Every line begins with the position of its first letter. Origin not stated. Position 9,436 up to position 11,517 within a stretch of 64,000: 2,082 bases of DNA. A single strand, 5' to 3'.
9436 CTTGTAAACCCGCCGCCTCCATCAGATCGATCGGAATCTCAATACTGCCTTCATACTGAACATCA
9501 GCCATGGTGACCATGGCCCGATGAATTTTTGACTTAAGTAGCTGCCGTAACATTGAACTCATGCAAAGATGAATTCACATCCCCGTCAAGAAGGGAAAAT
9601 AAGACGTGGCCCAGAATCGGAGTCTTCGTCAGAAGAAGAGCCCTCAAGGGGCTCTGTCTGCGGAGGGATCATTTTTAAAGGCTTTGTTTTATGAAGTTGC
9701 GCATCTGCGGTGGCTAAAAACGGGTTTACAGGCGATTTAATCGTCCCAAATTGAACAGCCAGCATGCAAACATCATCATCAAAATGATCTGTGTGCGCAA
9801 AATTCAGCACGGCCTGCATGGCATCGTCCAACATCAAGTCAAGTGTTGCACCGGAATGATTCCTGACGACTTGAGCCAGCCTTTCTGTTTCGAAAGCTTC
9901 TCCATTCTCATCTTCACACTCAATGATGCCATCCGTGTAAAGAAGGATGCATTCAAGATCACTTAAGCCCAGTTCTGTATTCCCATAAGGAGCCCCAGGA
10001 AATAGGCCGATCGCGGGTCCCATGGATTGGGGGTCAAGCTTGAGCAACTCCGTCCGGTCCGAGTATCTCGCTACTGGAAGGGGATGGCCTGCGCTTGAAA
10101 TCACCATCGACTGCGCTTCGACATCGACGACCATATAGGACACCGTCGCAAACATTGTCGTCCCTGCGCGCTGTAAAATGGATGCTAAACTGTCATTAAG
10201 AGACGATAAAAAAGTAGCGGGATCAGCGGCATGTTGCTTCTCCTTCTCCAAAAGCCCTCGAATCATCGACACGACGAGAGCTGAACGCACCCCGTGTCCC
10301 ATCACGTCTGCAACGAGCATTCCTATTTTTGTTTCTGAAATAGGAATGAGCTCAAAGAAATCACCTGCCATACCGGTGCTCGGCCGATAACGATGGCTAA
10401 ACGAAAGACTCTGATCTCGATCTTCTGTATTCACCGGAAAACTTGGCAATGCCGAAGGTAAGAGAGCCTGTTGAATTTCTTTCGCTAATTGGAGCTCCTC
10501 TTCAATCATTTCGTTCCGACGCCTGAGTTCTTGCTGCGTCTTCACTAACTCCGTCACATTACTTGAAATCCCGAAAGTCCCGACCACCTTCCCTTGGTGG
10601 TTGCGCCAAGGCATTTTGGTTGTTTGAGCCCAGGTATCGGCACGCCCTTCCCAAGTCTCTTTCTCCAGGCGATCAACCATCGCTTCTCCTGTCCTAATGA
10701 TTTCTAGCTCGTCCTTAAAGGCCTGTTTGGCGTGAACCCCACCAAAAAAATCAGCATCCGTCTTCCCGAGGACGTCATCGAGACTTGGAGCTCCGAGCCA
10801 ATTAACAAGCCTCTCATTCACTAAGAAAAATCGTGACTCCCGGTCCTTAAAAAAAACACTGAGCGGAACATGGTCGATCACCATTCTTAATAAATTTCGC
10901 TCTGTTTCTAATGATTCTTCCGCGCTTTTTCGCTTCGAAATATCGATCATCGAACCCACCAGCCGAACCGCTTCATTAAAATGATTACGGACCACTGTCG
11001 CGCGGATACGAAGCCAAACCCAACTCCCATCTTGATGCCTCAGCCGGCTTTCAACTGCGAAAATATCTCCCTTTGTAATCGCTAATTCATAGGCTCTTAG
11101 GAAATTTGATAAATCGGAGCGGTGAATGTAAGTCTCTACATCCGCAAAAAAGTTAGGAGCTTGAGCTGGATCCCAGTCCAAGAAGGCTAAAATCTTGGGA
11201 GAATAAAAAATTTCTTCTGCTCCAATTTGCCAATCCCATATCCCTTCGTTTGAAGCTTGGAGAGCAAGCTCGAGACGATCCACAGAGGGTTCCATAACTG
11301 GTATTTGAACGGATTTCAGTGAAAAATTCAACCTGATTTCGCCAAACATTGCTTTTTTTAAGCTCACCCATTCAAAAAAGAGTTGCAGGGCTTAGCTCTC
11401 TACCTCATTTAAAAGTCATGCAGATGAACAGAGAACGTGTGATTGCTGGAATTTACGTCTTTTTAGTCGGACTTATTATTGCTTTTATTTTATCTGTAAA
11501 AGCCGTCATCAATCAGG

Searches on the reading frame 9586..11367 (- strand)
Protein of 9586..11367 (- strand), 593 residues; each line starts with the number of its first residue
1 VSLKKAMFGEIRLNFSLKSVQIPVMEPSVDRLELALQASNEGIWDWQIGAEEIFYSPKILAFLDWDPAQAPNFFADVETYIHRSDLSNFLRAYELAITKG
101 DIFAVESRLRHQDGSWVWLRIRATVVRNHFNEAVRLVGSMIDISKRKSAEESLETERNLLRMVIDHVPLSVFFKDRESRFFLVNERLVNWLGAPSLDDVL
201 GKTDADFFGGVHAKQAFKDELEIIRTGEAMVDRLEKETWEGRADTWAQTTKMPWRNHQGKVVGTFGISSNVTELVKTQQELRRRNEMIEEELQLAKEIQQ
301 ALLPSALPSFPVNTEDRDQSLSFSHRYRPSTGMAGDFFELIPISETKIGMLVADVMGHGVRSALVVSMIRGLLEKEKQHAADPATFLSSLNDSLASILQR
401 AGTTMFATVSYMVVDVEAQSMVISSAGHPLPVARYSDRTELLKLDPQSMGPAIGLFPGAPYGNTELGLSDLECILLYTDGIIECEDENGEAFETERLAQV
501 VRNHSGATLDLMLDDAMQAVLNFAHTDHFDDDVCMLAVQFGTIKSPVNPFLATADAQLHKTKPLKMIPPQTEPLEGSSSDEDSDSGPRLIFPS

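Call 6: search_protein_families(library=pfam, proteins=[window:9586-11367:-], max_evalue=0.01)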
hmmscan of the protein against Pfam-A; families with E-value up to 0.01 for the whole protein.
window:9586-11367:- (593 aa): 6 families
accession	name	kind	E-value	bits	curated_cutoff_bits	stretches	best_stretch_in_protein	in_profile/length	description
PF07228.17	SpoIIE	-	5.2e-44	150.9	25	1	345-540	2-191/192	Stage II sporulation protein E (SpoIIE)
PF08448.16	PAS_4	-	3.1e-16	60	23.1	1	165-275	2-109/110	PAS fold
PF08447.18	PAS_3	-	1.5e-14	54.5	25.6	1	53-139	2-88/89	PAS fold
PF13426.13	PAS_9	-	3.1e-08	34.3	27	1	170-273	3-103/103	PAS domain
PF00989.32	PAS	-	0.0034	17.8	22.6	0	31-143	2-113/113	PAS fold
PF13188.13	PAS_8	-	0.0097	16.2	21.8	0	158-209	1-52/65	PAS domain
